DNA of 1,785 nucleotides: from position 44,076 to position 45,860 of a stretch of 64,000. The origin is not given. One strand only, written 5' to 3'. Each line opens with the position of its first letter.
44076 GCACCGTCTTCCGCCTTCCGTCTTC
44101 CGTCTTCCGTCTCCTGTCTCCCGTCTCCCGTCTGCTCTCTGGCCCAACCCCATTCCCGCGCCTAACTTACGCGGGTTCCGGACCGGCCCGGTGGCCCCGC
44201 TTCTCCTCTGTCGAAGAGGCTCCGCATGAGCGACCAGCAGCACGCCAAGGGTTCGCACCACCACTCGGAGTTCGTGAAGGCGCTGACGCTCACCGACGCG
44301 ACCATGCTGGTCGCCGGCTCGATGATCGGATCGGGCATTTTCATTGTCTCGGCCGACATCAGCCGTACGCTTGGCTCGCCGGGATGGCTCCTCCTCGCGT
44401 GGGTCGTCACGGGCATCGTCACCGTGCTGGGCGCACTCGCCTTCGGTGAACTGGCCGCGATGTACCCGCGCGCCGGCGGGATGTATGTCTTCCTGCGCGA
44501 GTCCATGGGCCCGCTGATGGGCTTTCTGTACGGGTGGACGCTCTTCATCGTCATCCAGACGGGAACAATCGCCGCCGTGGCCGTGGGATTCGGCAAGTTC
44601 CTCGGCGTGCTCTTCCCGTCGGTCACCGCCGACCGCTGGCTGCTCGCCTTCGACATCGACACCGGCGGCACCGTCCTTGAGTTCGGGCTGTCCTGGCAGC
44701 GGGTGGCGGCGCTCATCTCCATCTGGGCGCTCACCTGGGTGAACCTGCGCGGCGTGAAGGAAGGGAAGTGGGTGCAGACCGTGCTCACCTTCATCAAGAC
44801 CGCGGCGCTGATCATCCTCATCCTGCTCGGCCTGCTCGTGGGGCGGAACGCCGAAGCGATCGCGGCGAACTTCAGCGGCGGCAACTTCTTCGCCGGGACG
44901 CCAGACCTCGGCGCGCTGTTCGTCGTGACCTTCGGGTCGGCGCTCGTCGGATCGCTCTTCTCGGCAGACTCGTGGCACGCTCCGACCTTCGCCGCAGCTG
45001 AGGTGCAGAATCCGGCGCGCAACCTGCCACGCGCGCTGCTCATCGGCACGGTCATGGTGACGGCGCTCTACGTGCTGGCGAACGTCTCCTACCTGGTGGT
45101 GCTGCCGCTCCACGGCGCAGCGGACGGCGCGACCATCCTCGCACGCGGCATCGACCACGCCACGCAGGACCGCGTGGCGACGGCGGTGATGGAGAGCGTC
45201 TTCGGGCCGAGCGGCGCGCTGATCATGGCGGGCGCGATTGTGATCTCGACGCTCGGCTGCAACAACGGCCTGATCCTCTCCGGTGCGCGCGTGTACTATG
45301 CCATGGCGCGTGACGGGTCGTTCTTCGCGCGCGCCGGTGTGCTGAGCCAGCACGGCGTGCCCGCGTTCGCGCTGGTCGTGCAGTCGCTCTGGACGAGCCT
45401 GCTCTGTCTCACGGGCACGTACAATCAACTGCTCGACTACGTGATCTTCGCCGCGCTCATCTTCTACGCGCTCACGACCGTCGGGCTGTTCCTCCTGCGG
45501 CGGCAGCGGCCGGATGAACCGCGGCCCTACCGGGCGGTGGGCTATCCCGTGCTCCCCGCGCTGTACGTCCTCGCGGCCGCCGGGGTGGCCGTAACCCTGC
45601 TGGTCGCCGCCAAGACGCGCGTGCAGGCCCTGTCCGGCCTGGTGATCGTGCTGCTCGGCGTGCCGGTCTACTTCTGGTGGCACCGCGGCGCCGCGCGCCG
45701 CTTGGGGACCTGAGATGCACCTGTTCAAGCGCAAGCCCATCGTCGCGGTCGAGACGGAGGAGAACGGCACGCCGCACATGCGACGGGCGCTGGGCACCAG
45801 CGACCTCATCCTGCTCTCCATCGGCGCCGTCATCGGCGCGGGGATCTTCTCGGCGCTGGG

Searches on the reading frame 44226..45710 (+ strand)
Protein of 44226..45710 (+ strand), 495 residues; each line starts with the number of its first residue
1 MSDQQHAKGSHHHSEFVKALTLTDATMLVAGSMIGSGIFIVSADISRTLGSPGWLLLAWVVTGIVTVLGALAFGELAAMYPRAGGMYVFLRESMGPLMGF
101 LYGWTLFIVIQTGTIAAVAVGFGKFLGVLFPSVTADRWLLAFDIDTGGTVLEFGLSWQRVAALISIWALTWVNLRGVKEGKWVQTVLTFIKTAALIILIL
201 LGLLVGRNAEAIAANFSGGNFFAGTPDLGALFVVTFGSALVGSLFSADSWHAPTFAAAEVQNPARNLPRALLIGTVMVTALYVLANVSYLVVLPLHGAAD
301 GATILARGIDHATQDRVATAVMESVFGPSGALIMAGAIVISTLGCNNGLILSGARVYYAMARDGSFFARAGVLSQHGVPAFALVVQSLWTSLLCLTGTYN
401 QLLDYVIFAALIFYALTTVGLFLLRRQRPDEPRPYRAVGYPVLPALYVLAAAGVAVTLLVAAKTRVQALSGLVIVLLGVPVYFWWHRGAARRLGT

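Call 86: search_protein_families(library=pfam, proteins=[window:44226-45710:+], max_evalue=0.001)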
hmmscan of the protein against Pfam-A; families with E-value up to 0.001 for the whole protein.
window:44226-45710:+ (495 aa): 2 families
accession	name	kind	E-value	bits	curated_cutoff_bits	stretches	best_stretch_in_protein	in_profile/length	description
PF13520.12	AA_permease_2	-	5.9e-56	190.6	27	1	20-467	1-414/427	Amino acid permease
PF00324.27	AA_permease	-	1.4e-41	143.1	24.6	1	25-487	2-462/470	Amino acid permease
